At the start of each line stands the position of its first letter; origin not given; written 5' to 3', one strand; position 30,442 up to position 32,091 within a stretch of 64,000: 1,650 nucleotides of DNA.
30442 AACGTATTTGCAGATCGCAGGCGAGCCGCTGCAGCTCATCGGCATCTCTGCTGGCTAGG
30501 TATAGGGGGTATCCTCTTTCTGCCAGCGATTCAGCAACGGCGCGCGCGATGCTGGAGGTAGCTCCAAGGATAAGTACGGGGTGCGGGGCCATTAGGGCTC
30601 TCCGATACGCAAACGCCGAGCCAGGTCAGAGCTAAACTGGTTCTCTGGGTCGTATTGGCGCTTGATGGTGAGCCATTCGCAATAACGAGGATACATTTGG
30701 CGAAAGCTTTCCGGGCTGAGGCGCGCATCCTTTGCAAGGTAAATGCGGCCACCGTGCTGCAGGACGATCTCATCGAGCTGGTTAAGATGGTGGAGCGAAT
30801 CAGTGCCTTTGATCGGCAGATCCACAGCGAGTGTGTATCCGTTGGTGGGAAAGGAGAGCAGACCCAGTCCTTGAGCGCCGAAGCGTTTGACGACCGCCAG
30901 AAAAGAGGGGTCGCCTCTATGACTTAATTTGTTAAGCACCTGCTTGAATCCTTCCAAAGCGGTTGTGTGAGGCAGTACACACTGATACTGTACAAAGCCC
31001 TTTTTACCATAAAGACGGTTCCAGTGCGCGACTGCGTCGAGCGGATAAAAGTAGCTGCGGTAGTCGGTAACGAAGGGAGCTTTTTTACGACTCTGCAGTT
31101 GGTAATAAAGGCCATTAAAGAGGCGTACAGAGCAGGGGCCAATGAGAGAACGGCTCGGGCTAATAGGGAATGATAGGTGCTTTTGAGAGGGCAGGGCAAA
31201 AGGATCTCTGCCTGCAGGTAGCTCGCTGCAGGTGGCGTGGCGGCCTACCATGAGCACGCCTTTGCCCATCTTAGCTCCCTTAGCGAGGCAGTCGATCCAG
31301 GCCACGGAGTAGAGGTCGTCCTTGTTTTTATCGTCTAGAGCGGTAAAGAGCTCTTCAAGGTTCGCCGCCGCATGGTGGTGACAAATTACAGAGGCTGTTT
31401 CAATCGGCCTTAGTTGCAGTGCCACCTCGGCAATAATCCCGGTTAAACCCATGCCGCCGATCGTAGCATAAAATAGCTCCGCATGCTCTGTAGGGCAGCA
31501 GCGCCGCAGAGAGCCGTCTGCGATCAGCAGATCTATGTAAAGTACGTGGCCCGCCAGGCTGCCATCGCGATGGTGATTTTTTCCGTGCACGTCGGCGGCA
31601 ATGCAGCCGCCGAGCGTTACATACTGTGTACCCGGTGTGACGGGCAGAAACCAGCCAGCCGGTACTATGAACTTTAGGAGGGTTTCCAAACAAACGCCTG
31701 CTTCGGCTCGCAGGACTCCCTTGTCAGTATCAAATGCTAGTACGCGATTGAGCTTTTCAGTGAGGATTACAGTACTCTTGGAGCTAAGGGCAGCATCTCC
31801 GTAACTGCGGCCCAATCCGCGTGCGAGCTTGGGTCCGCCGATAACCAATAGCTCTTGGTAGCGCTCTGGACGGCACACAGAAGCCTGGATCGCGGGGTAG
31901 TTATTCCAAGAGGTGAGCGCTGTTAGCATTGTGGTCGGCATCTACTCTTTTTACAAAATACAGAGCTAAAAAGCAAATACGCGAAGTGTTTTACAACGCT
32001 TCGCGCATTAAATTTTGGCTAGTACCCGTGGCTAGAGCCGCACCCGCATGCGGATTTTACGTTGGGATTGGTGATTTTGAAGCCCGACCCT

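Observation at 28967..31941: Complete-looking polyprenyl-phospho-D-arabinofuranose donor operon (DprE1-like, DprE2-like, UbiA-type phosphoribosyltransferase) in a Chlamydiae-like genome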

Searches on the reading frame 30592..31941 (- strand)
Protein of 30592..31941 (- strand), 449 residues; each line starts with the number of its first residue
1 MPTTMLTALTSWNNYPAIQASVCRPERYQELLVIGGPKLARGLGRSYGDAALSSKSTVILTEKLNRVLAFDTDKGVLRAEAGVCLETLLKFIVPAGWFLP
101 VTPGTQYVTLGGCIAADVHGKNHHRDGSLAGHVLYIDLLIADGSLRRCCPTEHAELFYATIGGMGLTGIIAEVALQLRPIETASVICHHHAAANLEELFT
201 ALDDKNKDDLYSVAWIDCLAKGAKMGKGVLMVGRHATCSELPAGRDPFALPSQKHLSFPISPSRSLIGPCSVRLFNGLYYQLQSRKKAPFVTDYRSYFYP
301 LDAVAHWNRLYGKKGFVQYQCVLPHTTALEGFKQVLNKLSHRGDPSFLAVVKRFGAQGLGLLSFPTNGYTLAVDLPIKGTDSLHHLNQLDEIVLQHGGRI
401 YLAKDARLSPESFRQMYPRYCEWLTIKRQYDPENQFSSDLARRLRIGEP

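Call 3: search_protein_families(library=pfam, proteins=[window:30592-31941:-])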
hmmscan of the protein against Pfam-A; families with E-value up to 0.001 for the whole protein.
window:30592-31941:- (449 aa): 2 families
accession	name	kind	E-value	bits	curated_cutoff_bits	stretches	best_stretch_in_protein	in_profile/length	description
PF01565.28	FAD_binding_4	-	1.3e-19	70.7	26.4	1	37-148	26-138/139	FAD binding domain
PF04030.19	ALO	-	1.3e-06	28.7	23.1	1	386-443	200-257/258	D-arabinono-1,4-lactone oxidase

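Call 4: search_protein_families(library=ncbifam, proteins=[window:30592-31941:-])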
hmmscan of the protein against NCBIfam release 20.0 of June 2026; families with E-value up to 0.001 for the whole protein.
window:30592-31941:- (449 aa): 10 families
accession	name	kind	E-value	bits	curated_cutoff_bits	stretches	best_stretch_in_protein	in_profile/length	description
NF053785.1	DcplphribOxDprE1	equivalog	3.3e-133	445.2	500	1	38-445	40-448/449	decaprenylphosphoryl-beta-D-ribose oxidase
TIGR01679.1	bact_FAD_ox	subfamily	5.5e-18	65.1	292.25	2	40-203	37-195/419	FAD-linked oxidoreductase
TIGR01677.1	pln_FAD_oxido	subfamily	3.9e-17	62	383.1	2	54-205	81-239/560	FAD-dependent oxidoreductase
TIGR01678.1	FAD_lactone_ox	subfamily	7.3e-16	58.1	396.8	1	42-204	45-202/438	sugar 1,4-lactone oxidase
TIGR00387.1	glcD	equivalog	1e-11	44.4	567.9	1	39-180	25-173/413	glycolate oxidase subunit GlcD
NF049975.1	2HglutDHaseYdiJ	equivalog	4.8e-09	34.6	1350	1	41-158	84-202/1018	D-2-hydroxyglutarate dehydrogenase YdiJ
NF008439.0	PRK11282.1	equivalog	4.7e-06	25.7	284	1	54-185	40-178/358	glycolate oxidase subunit GlcE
NF041227.1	BagG_FevA2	exception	2.2e-05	23.3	850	1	56-181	88-211/455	bagremycin/ferroverdin biosynthesis FAD-dependent oxygenase BagG/FevA2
NF041226.1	BagK_FevA1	equivalog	7e-05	21.4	800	1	57-180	85-206/453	bagremycin/ferroverdin biosynthesis FAD-dependent oxygenase BagK/FevA1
TIGR01676.1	GLDHase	equivalog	0.0002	20.3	458.25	1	53-189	103-235/541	L-galactonolactone dehydrogenase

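Call 6: search_solved_structures(query=window:30592-31941:-, show_alignments=1)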
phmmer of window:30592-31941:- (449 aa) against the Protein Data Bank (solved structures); distinct sequences matched with E-value up to 0.001: 42.
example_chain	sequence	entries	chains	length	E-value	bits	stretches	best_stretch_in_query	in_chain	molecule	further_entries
21gq_A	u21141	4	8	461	3.1e-94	319.7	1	3-445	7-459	Decaprenylphosphoryl-beta-D-ribose oxidase | Oxidoreductase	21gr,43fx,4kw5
6hfv_A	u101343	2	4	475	3.5e-94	319.6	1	3-445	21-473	Decaprenylphosphoryl-beta-D-ribose oxidase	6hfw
5oep_A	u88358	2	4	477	3.5e-94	319.5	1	3-445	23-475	Decaprenylphosphoryl-beta-D-ribose oxidase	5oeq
4p8c_A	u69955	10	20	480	3.6e-94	319.5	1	3-445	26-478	Probable decaprenylphosphoryl-beta-D-ribose oxidase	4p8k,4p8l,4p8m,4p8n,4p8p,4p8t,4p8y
4fdn_A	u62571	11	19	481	3.6e-94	319.5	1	3-445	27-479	oxidoreductase DprE1 | Probable decaprenylphosphoryl-beta-D-ribose oxidase | decaprenylphosphoryl-beta-D-ribose oxidase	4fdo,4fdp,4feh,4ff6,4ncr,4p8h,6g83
5oel_A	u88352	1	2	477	1.7e-93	317.2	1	3-445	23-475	Decaprenylphosphoryl-beta-D-ribose oxidase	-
21gt_B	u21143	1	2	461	2.1e-93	317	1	3-445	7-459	Decaprenylphosphoryl-beta-D-ribose oxidase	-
4aut_A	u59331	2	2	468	1.2e-90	307.9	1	37-446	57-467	DECAPRENYL-PHOSPHORYL-BETA-D-RIBOFURANOSE-2-OXIDOREDUCTASE | DprE1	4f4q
4g3t_A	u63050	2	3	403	9.2e-86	291.8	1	46-446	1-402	oxidoreductase DprE1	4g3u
6lpn_A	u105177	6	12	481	1e-10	44.4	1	57-180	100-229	D-2-hydroxyglutarate dehydrogenase, mitochondrial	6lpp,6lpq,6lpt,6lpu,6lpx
8ot8_A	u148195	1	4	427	2.4e-10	43.2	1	10-181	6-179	FAD-binding protein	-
2vfr_A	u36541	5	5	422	3.3e-08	36.1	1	21-180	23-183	XYLITOL OXIDASE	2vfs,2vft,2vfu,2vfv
9qgz_A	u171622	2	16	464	1.8e-07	33.7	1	37-181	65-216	Glycolate oxidase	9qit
4ml8_A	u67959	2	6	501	2.7e-07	33.1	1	39-180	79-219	Cytokinin oxidase 2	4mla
6c80_A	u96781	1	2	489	2.6e-06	29.9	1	81-180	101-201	cytokinin oxidase LuCKX1.1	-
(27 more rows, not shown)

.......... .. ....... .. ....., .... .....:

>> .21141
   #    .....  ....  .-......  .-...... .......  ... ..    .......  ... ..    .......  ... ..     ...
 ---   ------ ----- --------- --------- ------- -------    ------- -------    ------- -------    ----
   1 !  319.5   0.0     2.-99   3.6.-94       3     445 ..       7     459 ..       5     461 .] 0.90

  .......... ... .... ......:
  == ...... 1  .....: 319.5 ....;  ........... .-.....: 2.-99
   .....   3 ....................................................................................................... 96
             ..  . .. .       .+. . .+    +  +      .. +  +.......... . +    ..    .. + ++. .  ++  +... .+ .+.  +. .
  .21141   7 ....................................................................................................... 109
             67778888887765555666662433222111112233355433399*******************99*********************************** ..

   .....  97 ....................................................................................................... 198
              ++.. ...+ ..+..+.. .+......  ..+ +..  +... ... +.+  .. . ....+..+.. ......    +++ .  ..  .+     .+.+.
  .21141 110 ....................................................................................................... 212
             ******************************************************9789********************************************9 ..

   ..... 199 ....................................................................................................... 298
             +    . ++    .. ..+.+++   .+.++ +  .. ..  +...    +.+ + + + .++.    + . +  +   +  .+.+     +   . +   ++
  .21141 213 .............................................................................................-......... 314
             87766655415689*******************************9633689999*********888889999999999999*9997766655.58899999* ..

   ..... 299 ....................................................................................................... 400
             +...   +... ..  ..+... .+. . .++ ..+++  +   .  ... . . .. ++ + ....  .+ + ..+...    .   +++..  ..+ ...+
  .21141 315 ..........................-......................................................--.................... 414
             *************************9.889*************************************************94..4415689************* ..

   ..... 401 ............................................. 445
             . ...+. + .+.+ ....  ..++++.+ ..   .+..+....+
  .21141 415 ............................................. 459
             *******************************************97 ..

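Call 7: find_encoding_contigs(protein=window:30592-31941:-, flank=10000, max_places=6)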
Protein window:30592-31941:- (449 aa): no gene with exactly this product is on record in the collection.

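Call 8: find_homologous_proteins(query=window:30592-31941:-, max_evalue=1e-30)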
Query window:30592-31941:- (449 aa): 8000 proteins with E <= 1e-30 among 8000 candidates; the best 120 are listed.
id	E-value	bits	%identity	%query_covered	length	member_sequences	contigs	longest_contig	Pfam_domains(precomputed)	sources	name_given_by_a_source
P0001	0.0e+0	1045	100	100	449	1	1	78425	PF04030.20,PF01565.29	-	-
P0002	7.5e-223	759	73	100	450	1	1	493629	PF04030.20,PF01565.29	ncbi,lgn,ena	-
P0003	1.6e-211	721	70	98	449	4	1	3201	PF04030.20,PF01565.29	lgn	-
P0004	1.3e-210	718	69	98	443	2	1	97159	PF04030.20,PF01565.29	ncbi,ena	-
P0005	7.2e-172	591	57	99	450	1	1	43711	PF04030.20,PF01565.29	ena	-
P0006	1.5e-170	586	58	99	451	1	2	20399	PF04030.20,PF01565.29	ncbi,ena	-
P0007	1.1e-169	583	58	100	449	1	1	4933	PF04030.20,PF01565.29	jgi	jgi:FAD/FMN-containing dehydrogenase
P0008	3.0e-169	582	57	99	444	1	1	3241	PF04030.20,PF01565.29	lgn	-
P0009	3.4e-169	582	59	99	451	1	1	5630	PF04030.20,PF01565.29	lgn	-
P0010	3.4e-168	578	57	99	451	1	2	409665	PF04030.20,PF01565.29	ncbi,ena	-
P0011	4.2e-168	578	58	100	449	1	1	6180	PF04030.20,PF01565.29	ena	-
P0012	6.2e-168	578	57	99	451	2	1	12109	PF04030.20,PF01565.29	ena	-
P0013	6.9e-168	577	56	99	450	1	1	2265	PF04030.20,PF01565.29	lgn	-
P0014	7.6e-168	577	58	99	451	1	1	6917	PF04030.20,PF01565.29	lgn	-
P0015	7.8e-168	577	56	100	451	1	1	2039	PF04030.20,PF01565.29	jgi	-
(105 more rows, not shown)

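Call 9: find_encoding_contigs(protein=P0002, flank=10000, max_places=3)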
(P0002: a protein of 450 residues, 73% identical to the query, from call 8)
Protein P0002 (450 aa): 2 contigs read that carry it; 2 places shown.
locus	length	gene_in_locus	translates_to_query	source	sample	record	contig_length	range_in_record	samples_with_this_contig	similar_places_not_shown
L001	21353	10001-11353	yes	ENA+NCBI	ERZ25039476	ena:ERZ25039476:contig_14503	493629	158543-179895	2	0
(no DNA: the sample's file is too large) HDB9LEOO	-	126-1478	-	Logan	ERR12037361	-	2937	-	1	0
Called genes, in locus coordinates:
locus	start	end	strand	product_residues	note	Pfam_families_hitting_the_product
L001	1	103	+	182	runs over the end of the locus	-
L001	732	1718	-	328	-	PF01790:LGT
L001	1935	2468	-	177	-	-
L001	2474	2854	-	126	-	PF05932:CesT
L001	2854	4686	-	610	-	-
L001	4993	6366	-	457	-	PF13173:AAA_14 (faint), PF00308:Bac_DnaA, PF01695:IstB_IS21, PF13191:AAA_16 (faint), PF00004:AAA, PF01637:ATPase_2 (weak), PF07728:AAA_5 (faint), PF08299:Bac_DnaA_C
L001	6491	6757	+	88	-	PF00111:Fer2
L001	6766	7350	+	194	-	PF08984:DUF1858 (weak), PF01521:Fe-S_biosyn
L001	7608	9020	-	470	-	PF01139:RtcB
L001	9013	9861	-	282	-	PF01951:Archease (faint)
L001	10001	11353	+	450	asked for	PF01565:FAD_binding_4, PF04030:ALO (weak)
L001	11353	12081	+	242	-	PF00106:adh_short, PF08659:KR, PF13561:adh_short_C2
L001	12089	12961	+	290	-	PF01040:UbiA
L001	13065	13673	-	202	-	-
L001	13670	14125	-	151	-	-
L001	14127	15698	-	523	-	PF00515:TPR_1 (faint), PF07719:TPR_2 (faint), PF13432:TPR_16, PF14559:TPR_19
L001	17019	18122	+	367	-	PF12796:Ank_2 (weak)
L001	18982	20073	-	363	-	PF00070:Pyr_redox (faint), PF00890:FAD_binding_2 (weak), PF01266:DAO, PF01593:Amino_oxidase, PF07992:Pyr_redox_2 (faint), PF13450:NAD_binding_8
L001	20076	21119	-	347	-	PF00005:ABC_tran, PF13304:AAA_21 (faint), PF12857:TOBE_3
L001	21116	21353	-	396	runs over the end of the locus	PF00528:BPD_transp_1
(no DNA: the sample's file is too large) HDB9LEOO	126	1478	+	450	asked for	PF01565:FAD_binding_4, PF04030:ALO (weak)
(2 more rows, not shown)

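Call 10: find_encoding_contigs(protein=P0004, flank=10000, max_places=3)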
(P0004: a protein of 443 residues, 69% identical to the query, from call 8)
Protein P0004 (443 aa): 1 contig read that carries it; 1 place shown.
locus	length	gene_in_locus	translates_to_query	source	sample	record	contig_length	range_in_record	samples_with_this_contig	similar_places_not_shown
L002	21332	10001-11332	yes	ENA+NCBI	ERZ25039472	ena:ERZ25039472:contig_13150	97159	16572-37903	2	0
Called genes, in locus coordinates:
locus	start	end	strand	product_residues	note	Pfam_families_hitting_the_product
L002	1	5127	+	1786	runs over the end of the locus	PF20148:DUF6531 (weak), PF25023:TEN_YD-shell, PF05593:RHS_repeat (weak), PF25023:TEN_YD-shell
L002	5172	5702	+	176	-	-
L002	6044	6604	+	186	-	-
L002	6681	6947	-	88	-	PF15738:YafQ_toxin, PF05016:ParE_toxin (weak)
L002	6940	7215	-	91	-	-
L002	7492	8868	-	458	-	PF00308:Bac_DnaA, PF13191:AAA_16 (faint), PF01637:ATPase_2 (faint), PF01695:IstB_IS21, PF00004:AAA, PF13173:AAA_14 (weak), PF08299:Bac_DnaA_C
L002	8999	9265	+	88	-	PF00111:Fer2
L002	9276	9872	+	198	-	PF08984:DUF1858 (weak), PF01521:Fe-S_biosyn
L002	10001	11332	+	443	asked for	PF01565:FAD_binding_4, PF04030:ALO (weak)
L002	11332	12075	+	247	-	PF00106:adh_short, PF08659:KR (weak), PF13561:adh_short_C2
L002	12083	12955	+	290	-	PF01040:UbiA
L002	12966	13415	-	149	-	PF01593:Amino_oxidase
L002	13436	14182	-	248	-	PF01593:Amino_oxidase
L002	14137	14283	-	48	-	PF00890:FAD_binding_2 (weak), PF01266:DAO (weak), PF01494:FAD_binding_3 (weak), PF13450:NAD_binding_8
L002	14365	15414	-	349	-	PF00005:ABC_tran, PF02463:SMC_N (weak), PF13304:AAA_21 (weak), PF12857:TOBE_3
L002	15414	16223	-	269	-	PF00528:BPD_transp_1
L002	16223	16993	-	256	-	PF00528:BPD_transp_1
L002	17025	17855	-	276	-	PF13531:SBP_bac_11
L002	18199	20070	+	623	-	-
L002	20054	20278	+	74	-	PF02348:CTP_transf_3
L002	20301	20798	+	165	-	PF02348:CTP_transf_3 (weak)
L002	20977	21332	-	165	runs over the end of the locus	-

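Call 12: find_related_loci(query=window:30592-31941:-, collection=genome_contigs, flank=10000)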
Query window:30592-31941:- (449 aa) in genome_contigs; peptide patterns used: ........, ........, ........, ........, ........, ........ (x = any residue, [..] = any of these).
600 stretches matched a pattern (row limit reached: there are more); 599 encode a relative of the query (tblastn E <= 1e-3); the best 80 are kept; 80 distinct loci.
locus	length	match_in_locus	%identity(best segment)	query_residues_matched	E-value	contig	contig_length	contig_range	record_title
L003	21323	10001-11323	54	5-448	2e-160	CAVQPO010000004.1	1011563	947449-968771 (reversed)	MAG: uncultured beta proteobacterium isolate MFD01476.bin.2.189 genome assembly, contig: contig_18687, whole genome shot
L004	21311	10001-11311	52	8-447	2e-151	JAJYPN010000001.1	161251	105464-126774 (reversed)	MAG: Proteobacteria bacterium isolate DS3.bin58 NODE_17_length_161251_cov_4.949610, whole genome shotgun sequence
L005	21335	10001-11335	51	2-447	1e-149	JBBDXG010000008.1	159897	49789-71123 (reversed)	MAG: Fimbriimonadaceae bacterium isolate LejiaD_64_17 Lejia_D_197_length_159897_cov_9, whole genome shotgun sequence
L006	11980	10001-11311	51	9-448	2e-146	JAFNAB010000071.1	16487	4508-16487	MAG: Holophagaceae bacterium isolate CTSoil_007 scaffold_140, whole genome shotgun sequence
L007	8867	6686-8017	51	1-446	8e-147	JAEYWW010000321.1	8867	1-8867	MAG: Armatimonadota bacterium isolate OH_CBlB_289 k127_3491390, whole genome shotgun sequence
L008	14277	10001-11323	50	6-446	2e-141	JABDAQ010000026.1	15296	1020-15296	MAG: Gammaproteobacteria bacterium isolate BWOrgHeat_Nextera62_MAG1 3300020662.a:Ga0206946_1163, whole genome shotgun se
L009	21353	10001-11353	48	2-446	2e-138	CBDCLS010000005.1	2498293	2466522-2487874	MAG: Acidobacteriota bacterium isolate 14630678-797e-49b2-a12b-7f7aca0c86a6 genome assembly, contig: contig_5, whole gen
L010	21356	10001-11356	49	2-449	6e-143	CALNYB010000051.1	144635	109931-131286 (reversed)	MAG: Cyanobacteriota bacterium isolate HOU_bin.0041 genome assembly, contig: contig_10819, whole genome shotgun sequence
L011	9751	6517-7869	49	2-448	1e-132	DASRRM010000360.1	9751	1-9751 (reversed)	MAG TPA_asm: Tepidisphaeraceae bacterium isolate SMAG_U4852 k141_4047304, whole genome shotgun sequence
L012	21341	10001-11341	47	5-448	9e-130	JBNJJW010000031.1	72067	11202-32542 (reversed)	MAG: Bacillota bacterium isolate BLK80-1 31, whole genome shotgun sequence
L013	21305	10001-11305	47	9-446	2e-129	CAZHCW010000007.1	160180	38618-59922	MAG TPA_asm: uncultured Ignavibacteriaceae bacterium isolate binchicken_co269_63 genome assembly, contig: NODE_89_length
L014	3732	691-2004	48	7-444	3e-132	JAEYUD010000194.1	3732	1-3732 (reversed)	MAG: Bacteroidetes bacterium isolate OH_CBlB_156 k127_3627827, whole genome shotgun sequence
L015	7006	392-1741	46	1-448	7e-129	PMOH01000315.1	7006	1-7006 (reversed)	MAG: Deltaproteobacteria bacterium isolate palsa_1089 73.20110600_P1M.15_contig_46541, whole genome shotgun sequence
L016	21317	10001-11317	48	12-444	2e-129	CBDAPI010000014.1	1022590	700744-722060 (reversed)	MAG: Acidobacteriota bacterium isolate f35b9e99-e4d3-4cb6-9eee-81227bac6fb5 genome assembly, contig: contig_14, whole ge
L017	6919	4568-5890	45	5-446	1e-127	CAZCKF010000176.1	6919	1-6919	MAG TPA_asm: uncultured Chitinophagaceae bacterium isolate binchicken_co174_29 genome assembly, contig: NODE_1646_length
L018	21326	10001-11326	48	9-446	7e-128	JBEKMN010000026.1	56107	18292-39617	MAG: Terriglobia bacterium isolate SPRUCE 395 SPRUCE_395_26, whole genome shotgun sequence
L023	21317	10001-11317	45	5-444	2e-125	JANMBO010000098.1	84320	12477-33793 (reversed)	MAG: Chitinophagaceae bacterium isolate OTE_1_metabat_316 OTE_1_k141_1652756, whole genome shotgun sequence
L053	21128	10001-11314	44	4-446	1e-117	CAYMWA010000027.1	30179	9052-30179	MAG TPA_asm: uncultured Roseivirgaceae bacterium isolate SRP263527_co2_106 genome assembly, contig: NODE_1148_length_301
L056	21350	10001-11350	44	1-446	9e-121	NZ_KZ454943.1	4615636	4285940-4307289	Bacillus solitudinis strain FJAT-45086 Scaffold1, whole genome shotgun sequence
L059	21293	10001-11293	46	6-444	1e-116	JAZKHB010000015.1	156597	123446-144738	MAG: Pseudomonadota bacterium isolate DC_RB_04_SPN110320-bin074_1 DCRB04SPN_B074_1_000000000015, whole genome shotgun se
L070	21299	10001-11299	45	6-443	2e-115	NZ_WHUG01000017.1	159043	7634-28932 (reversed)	Rugamonas aquatica strain FT29W NODE_17_length_159043_cov_23.851072_17, whole genome shotgun sequence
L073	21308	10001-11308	44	9-444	3e-115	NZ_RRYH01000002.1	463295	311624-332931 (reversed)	Solirhodobacter olei strain Pet-1 contig2, whole genome shotgun sequence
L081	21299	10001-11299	45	9-449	4e-114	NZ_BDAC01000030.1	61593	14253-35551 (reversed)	Pseudomonas indica NBRC 103045, whole genome shotgun sequence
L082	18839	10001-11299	43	6-444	6e-114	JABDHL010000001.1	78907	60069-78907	MAG: Chlorobiaceae bacterium isolate Oct13_Bin_1 GSB_B_Oct13_Bin_1_000000000001, whole genome shotgun sequence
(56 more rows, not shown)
